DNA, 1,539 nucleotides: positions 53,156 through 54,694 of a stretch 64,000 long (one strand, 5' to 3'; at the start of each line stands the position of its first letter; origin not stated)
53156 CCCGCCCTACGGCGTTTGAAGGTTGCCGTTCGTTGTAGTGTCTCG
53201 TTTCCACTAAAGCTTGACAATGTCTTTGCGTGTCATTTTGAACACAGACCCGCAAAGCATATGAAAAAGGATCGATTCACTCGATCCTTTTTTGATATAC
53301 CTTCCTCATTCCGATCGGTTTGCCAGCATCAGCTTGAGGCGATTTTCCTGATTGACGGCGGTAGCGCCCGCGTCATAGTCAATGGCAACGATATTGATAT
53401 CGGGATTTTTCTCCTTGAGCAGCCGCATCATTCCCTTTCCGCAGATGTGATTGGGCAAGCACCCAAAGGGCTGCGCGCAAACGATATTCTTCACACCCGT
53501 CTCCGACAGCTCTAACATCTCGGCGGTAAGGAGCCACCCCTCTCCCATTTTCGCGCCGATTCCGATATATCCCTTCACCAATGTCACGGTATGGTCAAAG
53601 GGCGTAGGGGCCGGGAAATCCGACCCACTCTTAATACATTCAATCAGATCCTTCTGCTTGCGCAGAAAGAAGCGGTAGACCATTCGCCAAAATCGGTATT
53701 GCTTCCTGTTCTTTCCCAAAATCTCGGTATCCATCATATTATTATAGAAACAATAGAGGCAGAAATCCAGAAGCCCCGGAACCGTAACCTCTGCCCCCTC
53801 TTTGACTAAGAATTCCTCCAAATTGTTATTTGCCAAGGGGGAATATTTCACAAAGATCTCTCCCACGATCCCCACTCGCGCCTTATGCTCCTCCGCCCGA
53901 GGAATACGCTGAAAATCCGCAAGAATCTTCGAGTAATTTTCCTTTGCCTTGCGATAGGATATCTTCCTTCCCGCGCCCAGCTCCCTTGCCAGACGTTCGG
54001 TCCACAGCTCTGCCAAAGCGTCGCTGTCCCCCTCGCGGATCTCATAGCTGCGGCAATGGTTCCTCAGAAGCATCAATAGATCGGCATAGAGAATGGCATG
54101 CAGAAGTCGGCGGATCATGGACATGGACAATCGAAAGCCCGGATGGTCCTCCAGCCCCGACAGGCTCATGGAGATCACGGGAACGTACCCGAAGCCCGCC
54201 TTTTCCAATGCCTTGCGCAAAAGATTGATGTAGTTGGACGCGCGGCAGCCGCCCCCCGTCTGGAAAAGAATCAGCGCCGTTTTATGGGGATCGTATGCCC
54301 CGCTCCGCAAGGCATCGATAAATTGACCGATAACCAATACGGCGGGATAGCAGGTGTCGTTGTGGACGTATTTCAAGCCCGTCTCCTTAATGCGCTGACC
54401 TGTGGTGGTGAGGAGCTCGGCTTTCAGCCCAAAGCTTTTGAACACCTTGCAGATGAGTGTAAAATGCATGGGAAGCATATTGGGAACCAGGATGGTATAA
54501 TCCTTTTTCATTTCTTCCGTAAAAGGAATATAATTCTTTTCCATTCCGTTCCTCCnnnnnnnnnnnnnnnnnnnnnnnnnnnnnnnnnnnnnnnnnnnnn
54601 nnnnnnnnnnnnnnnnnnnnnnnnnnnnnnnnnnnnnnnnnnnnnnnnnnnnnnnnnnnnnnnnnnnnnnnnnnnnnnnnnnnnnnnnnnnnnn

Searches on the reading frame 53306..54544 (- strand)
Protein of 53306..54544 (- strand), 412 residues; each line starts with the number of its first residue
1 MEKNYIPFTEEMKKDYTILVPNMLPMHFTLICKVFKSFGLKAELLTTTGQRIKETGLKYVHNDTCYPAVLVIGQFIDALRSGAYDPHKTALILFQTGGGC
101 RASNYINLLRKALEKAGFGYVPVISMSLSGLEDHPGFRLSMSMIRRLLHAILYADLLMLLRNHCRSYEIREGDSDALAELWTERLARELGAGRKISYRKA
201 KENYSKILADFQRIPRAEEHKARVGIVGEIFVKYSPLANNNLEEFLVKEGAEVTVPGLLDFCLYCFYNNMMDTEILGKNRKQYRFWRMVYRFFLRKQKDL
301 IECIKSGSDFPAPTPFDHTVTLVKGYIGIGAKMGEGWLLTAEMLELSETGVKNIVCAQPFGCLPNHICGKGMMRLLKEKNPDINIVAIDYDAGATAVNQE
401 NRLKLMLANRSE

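Call 59: search_protein_families(library=pfam, proteins=[window:53306-54544:-], max_evalue=0.00001)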
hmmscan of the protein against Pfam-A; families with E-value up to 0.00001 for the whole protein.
window:53306-54544:- (412 aa): 1 family
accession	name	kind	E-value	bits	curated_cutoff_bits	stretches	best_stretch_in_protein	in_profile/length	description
PF09989.15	DUF2229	-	6.8e-07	29.6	29.4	0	26-77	10-64/218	CoA enzyme activase uncharacterised domain (DUF2229)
